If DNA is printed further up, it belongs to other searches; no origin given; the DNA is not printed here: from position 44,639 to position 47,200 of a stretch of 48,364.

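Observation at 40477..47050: Compact operon: HDO-HDO fusion, AsnB-like amidotransferase, AurF-like diiron oxygenase and PLD-like membrane protein. Candidate undescribed N-oxidising biosynthetic pathway.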

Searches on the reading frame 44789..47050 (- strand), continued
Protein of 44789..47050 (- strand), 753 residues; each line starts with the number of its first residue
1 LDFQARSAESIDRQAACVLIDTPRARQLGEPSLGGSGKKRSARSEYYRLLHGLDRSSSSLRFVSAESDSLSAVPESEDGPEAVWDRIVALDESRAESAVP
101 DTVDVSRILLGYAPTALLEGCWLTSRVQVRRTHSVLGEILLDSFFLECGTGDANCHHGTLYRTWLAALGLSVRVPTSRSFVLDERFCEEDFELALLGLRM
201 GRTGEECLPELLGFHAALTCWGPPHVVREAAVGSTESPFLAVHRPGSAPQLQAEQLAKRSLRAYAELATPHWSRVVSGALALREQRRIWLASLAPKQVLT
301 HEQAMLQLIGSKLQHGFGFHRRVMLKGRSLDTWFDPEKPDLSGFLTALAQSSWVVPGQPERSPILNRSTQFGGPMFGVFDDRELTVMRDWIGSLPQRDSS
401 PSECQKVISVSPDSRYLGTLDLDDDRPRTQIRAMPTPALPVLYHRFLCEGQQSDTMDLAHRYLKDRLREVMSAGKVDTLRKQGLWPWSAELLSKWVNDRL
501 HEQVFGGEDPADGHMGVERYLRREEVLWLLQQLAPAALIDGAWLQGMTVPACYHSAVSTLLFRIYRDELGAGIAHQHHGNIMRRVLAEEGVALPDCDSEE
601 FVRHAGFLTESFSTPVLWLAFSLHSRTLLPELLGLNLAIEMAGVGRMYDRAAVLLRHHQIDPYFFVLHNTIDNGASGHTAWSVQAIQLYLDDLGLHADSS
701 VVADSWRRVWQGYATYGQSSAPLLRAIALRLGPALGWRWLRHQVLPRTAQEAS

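Call 41: predict_structure(alignment_id=A1)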
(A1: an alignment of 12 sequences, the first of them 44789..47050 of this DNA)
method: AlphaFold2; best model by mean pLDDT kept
length: 753 residues; sequences in the alignment: 12
mean_pLDDT: 79.6   pTM: 0.73
mean pLDDT of the five models: 79.6, 79.5, 78.5, 77.4, 77.3
residues with pLDDT >= 90: 332; 70-90: 258; 50-70: 59; < 50: 104
segments of 3 or more residues with pLDDT < 50: 1-39, 56-76, 371-377, 398-432
pLDDT, mean of each block of 10 residues (from residue 1): 29 25 23 35 89 54 35 55 93 60 84 93 86 87 90 89 89 86 88 91 84 95 90 79 93 96 89 93 91 71 84 64 75 79 87 85 72 49 84 68 30 30 34 77 92 88 96 96 95 94 83 78 95 94 87 83 87 76 94 93 95 97 92 97 89 94 92 90 96 87 97 97 95 89 67 45
secondary structure, 60 per line:
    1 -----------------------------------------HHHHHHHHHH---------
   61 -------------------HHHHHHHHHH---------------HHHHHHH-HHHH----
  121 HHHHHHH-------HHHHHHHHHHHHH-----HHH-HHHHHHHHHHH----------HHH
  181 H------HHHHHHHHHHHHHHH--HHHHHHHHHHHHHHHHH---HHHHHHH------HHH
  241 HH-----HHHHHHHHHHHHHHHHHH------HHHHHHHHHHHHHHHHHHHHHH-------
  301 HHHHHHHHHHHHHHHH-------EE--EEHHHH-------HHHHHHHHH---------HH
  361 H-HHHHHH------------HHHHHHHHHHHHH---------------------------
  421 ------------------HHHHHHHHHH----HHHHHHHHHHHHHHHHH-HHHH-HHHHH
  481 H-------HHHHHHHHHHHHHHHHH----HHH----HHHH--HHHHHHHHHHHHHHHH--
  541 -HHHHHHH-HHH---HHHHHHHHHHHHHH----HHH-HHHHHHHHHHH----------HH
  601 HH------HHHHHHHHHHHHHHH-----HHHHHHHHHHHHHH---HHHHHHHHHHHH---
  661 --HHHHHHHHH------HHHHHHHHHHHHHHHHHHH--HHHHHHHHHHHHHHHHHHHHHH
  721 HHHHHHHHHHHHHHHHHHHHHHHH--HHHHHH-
elements in order (helices of 4 or more, strands of 3 or more residues): H42-51 H80-89 H105-111 H113-116 H121-127 H135-147 H157-167 H178-181 H188-202 H205-221 H225-231 H238-242 H248-265 H272-293 H301-316 H330-333 H341-349 H363-368 H381-393 H439-448 H453-469 H471-474 H476-481 H489-505 H517-520 H523-538 H542-548 H556-569 H578-588 H599-602 H609-623 H629-642 H646-657 H663-671 H678-696 H699-744 H747-752

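Call 45: fold_search(model_id=the predicted structure, library=pdb)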
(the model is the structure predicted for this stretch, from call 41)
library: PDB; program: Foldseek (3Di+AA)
matches with E <= 10: 142; with E <= 0.001: 0
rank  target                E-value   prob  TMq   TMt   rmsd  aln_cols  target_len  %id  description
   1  9n1x                  4.1e-03  1.00  0.26  0.53   8.8       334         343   14  Crystal Structure of N-oxygenase HrmI with the diferrous cofactor (released 2025-08-20)
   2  9pfw                  6.7e-03  1.00  0.28  0.67   5.0       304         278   14  Crystal structure of selenomethionine-substituted N-oxygenase RohS from Pseudomonas syringae pv. tomato str. DC3000 (Pst (released 2026-04-01)
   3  9n1a                  8.7e-03  1.00  0.26  0.53   8.8       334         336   14  crystal structure of diferric HrmI from Streptomyces griseoflavus (released 2025-08-20)
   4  9nh9                  1.3e-02  1.00  0.26  0.54   8.7       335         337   15  Crystal Structure of N-oxygenase HrmI with the diferric cofactor and the N(6)-hydroxy-L-lysine product bound (released 2025-08-20)
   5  9n1e                  1.3e-02  1.00  0.26  0.53   8.6       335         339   14  Crystal structure of N-oxygenase HrmI with the diferric cofactor partially loaded (released 2025-08-20)
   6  6vzy_B                1.7e-02  1.00  0.26  0.40  24.7       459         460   15  Crystal structure of SznF from Streptomyces achromogenes var. streptozoticus NRRL 2697 with a diiron(II) central domai (released 2021-01-13)
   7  6vzy_A                4.5e-02  1.00  0.27  0.42   6.4       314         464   16  Crystal structure of SznF from Streptomyces achromogenes var. streptozoticus NRRL 2697 with a diiron(II) central domai (released 2021-01-13)
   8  6xcv_B                7.4e-02  1.00  0.24  0.38   6.3       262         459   18  Crystal structure of apo SznF from Streptomyces achromogenes var. streptozoticus NRRL 2697 (released 2021-01-13)
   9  3b5o                  9.9e-02  1.00  0.21  0.61   7.1       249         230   15  CRYSTAL STRUCTURE OF A CADD-LIKE PROTEIN OF UNKNOWN FUNCTION (NPUN_F6505) FROM NOSTOC PUNCTIFORME PCC 73102 AT 1.35 A RE (released 2007-11-13)
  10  8e8w_A                1.1e-01  1.00  0.27  0.42   6.4       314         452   15  Crystal structure of SznF from Streptomyces achromogenes var. streptozoticus NRRL 2697 mononuclear Fe(II) structure on (released 2023-08-30)
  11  9pfx                  1.4e-01  1.00  0.27  0.63   5.5       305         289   14  Crystal structure of native HDO-family N-oxygenase RohS from Pseudomonas brassicacearum strain DF41 (PbrRohS) (released 2026-04-01)
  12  6xr1                  1.5e-01  0.13  0.09  0.11  28.2       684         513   12  Computationally designed right-handed alpha/alpha single-chain toroid with 9 repeats (released 2021-07-14)
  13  6xcv_A                1.6e-01  1.00  0.27  0.42   6.5       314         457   16  Crystal structure of apo SznF from Streptomyces achromogenes var. streptozoticus NRRL 2697 (released 2021-01-13)
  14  6m9s_A                1.7e-01  1.00  0.25  0.39   7.1       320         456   16  Crystal structure of SeMet SznF from Streptomyces achromogenes var. streptozoticus NRRL 2697 (released 2019-02-06)
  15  8va9_A                4.5e-01  1.00  0.21  0.63   5.4       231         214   12  Crystal structure of FeII/MnII CtCADD from Chlamydia trachomatis (released 2024-11-06)
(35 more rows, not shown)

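Call 46: search_protein_families(library=pfam, proteins=[L080:7035-7817:+, L080:7836-8690:+, L080:8687-9613:+, L080:9668-11878:+, L080:11905-13107:+, L080:13118-14287:+, L080:14369-15433:+, L080:15081-16595:+, L080:5016-6350:-, L080:3956-5047:-], max_evalue=0.001)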
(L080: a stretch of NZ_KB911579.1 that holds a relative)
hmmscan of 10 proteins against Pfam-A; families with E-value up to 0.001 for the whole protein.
L080:7035-7817:+ (260 aa): 4 families
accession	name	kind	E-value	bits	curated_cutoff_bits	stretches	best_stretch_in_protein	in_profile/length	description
PF00975.26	Thioesterase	-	2.5e-39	136.3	26.4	1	19-236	2-219/226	Thioesterase domain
PF12697.13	Abhydrolase_6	-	9.6e-09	36.7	26.3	1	23-234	3-212/217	Alpha/beta hydrolase family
PF12146.15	Hydrolase_4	-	1.2e-05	25.2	27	1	64-120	58-112/239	Serine aminopeptidase, S33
PF00561.26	Abhydrolase_1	-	2.7e-05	24.4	25.8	1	33-165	16-150/245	alpha/beta hydrolase fold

L080:7836-8690:+ (284 aa): 1 family
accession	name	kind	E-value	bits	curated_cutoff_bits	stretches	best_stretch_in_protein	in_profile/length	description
PF13714.12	PEP_mutase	-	4.3e-75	252.8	31.5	1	15-255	1-239/240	Phosphoenolpyruvate phosphomutase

L080:8687-9613:+ (308 aa): 1 family
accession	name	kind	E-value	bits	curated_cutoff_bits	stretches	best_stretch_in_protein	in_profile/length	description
PF08545.16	ACP_syn_III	-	1.8e-10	41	24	1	119-176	5-64/80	3-Oxoacyl-[acyl-carrier-protein (ACP)] synthase III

L080:9668-11878:+ (736 aa): 1 family
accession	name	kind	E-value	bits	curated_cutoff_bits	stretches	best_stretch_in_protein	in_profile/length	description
PF14518.11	Haem_oxygenas_2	-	7.6e-15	55.6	28.9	1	546-702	27-175/177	Iron-containing redox enzyme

L080:11905-13107:+ (400 aa): 4 families
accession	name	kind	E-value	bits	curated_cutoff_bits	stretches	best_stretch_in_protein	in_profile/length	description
PF00441.29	Acyl-CoA_dh_1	-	8.5e-43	146.5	22.4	1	242-390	1-148/150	Acyl-CoA dehydrogenase, C-terminal domain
PF02770.24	Acyl-CoA_dh_M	-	4.1e-20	72.2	33.3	1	138-230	1-97/97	Acyl-CoA dehydrogenase, middle domain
PF08028.16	Acyl-CoA_dh_2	-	1.5e-16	61.3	22.7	1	258-380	2-133/134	Acyl-CoA dehydrogenase, C-terminal domain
PF02771.21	Acyl-CoA_dh_N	-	1.9e-11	44.8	22.9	1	22-134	4-113/113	Acyl-CoA dehydrogenase, N-terminal domain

L080:13118-14287:+ (389 aa): 1 family
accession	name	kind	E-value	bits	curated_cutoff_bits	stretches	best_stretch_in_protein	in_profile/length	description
PF00067.27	p450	-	4e-12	46.1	22.8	1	266-362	324-430/462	Cytochrome P450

L080:14369-15433:+ (354 aa): 2 families
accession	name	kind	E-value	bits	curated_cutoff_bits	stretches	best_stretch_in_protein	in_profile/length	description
PF05222.21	AlaDh_PNT_N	-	1.6e-21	77.4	30.4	1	8-141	1-135/136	Alanine dehydrogenase/PNT, N-terminal domain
PF01262.27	AlaDh_PNT_C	-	2.5e-05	24.2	23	0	294-328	155-189/214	Alanine dehydrogenase/PNT, C-terminal domain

L080:15081-16595:+ (504 aa): 2 families
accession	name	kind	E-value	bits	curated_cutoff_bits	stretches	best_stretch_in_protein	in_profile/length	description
PF16653.10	Sacchrp_dh_C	-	3e-37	129.6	31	1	244-490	1-265/265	Saccharopine dehydrogenase C-terminal domain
PF03435.24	Sacchrp_dh_NADP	-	7.4e-12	46.2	25.1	1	128-240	3-129/129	Saccharopine dehydrogenase NADP binding domain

L080:5016-6350:- (444 aa): 4 families
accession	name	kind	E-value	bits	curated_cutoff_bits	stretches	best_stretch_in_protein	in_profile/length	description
PF13434.12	Lys_Orn_oxgnase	-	2.5e-90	303.5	21.3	1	16-343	4-338/339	L-lysine 6-monooxygenase/L-ornithine 5-monooxygenase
PF13738.12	Pyr_redox_3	-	6.3e-12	45.8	30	1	101-210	75-186/305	Pyridine nucleotide-disulphide oxidoreductase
PF07992.20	Pyr_redox_2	-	6.7e-11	42.6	26.1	1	119-234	65-183/291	Pyridine nucleotide-disulphide oxidoreductase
PF13454.12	NAD_binding_9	-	1.8e-06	28.5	21.8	0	20-158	3-154/155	FAD-NAD(P)-binding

L080:3956-5047:- (363 aa): 6 families
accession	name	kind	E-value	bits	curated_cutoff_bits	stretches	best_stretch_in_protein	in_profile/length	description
PF01266.30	DAO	-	1.4e-32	114.1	27.9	1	13-344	1-350/353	FAD dependent oxidoreductase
PF13454.12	NAD_binding_9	-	3.2e-06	27.6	21.8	0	146-197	101-153/155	FAD-NAD(P)-binding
PF13450.12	NAD_binding_8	-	6.6e-06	26.8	21.9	1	16-56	1-41/68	NAD(P)-binding Rossmann-like domain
PF07992.20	Pyr_redox_2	-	1.8e-05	24.8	26.1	0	9-44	138-173/291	Pyridine nucleotide-disulphide oxidoreductase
PF01593.30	Amino_oxidase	-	0.0002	21.2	19.8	1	145-202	204-260/443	Flavin containing amine oxidoreductase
PF01946.23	Thi4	-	0.00079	19.2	26.2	0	8-52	14-57/235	Thi4 family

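Call 62: search_protein_families(library=padloc, proteins=[window:44789-47050:-], max_evalue=0.01)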
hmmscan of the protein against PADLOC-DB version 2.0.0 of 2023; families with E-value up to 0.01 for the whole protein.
window:44789-47050:- (753 aa): 0 families

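Call 86: search_protein_families(library=pfam, proteins=[L080:1672-4014:-, L080:6452-6940:+, L080:16817-17464:-, L080:18150-19361:-, L080:18929-20257:+, L080:19642-20364:-, L072:8040-9818:+, L072:6739-8034:-, L083:6794-11359:+, L086:9254-11296:+], max_evalue=0.0001)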
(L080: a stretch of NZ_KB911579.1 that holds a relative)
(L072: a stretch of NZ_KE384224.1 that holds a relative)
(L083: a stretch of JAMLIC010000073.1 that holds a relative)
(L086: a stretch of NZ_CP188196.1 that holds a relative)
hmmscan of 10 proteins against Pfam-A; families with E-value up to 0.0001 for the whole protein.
L080:1672-4014:- (780 aa): 5 families
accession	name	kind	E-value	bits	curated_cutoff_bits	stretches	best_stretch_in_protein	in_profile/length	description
PF09334.17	tRNA-synt_1g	-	1.6e-58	198.8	20.1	1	142-518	7-383/391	tRNA synthetases class I (M)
PF07883.17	Cupin_2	-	2.9e-11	43.4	27.2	1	46-109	4-67/70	Cupin domain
PF00550.31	PP-binding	-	3e-06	27.8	20.8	1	703-768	2-67/67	Phosphopantetheine attachment site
PF02311.25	AraC_binding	-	2.1e-05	24.7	21.1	1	54-116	17-79/135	AraC-like ligand binding domain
PF19303.5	Anticodon_3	-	2.3e-05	24.8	23.5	1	538-662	2-127/152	Anticodon binding domain of methionyl tRNA ligase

L080:6452-6940:+ (162 aa): 0 families

L080:16817-17464:- (215 aa): 0 families

L080:18150-19361:- (403 aa): 2 families
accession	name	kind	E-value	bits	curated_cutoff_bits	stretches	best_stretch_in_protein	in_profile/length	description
PF17837.6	4PPT_N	-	3.2e-28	98.1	27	1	213-279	2-68/68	4'-phosphopantetheinyl transferase N-terminal domain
PF01648.25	ACPS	-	1e-12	48.5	25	1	287-364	2-84/111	4'-phosphopantetheinyl transferase superfamily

L080:18929-20257:+ (442 aa): 0 families

L080:19642-20364:- (240 aa): 1 family
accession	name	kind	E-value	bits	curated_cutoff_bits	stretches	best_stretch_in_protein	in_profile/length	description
PF05103.18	DivIVA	-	5.2e-13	49.5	28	1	17-68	1-49/131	DivIVA protein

L072:8040-9818:+ (592 aa): 2 families
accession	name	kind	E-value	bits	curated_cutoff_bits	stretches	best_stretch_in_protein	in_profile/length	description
PF16861.10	Carbam_trans_C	-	2.8e-67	225.9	27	1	418-587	1-170/170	Carbamoyltransferase C-terminus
PF02543.21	Carbam_trans_N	-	6e-32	111.9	24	1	155-363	128-345/346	Carbamoyltransferase N-terminus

L072:6739-8034:- (431 aa): 1 family
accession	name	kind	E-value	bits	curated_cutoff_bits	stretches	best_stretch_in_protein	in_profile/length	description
PF00487.30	FA_desaturase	-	2.7e-19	70.4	29.7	1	132-321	19-249/253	Fatty acid desaturase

L083:6794-11359:+ (1521 aa): 1 family
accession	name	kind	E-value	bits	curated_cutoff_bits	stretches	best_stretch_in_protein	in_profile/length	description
PF14518.11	Haem_oxygenas_2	-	4.6e-22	79.1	28.9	1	1297-1478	2-173/177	Iron-containing redox enzyme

L086:9254-11296:+ (680 aa): 1 family
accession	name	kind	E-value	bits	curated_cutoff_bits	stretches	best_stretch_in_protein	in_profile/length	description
PF14518.11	Haem_oxygenas_2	-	1.5e-18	67.6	28.9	1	470-653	2-174/177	Iron-containing redox enzyme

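Call 96: search_protein_representatives(protein=window:44789-46954:-)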
Query: 721 residues. Proteins with E-value up to 0.001 (for the whole library): 913; up to 1e-10: 705; up to 1e-30: 358. The best 150 are listed.
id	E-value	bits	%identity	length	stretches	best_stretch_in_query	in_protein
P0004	0.0e+00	1105.6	69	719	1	6-721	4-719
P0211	4.1e-209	712.7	52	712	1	6-719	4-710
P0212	3.1e-200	683.4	51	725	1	49-716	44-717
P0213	2.6e-189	647.2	49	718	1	4-712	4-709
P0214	2.5e-181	620.9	47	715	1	68-711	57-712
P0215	1.2e-159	549.2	44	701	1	58-710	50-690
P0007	1.4e-143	496.0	45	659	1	49-705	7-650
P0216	6.9e-132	457.4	40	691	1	46-702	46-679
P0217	3.0e-117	409.0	39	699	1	77-699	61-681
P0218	5.6e-117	408.1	40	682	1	29-708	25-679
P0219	1.0e-109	384.1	40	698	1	70-710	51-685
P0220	7.5e-102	358.1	40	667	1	39-709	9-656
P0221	6.1e-100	351.8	38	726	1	73-712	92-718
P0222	1.2e-99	350.8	34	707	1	48-706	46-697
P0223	6.8e-99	348.3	41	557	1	176-708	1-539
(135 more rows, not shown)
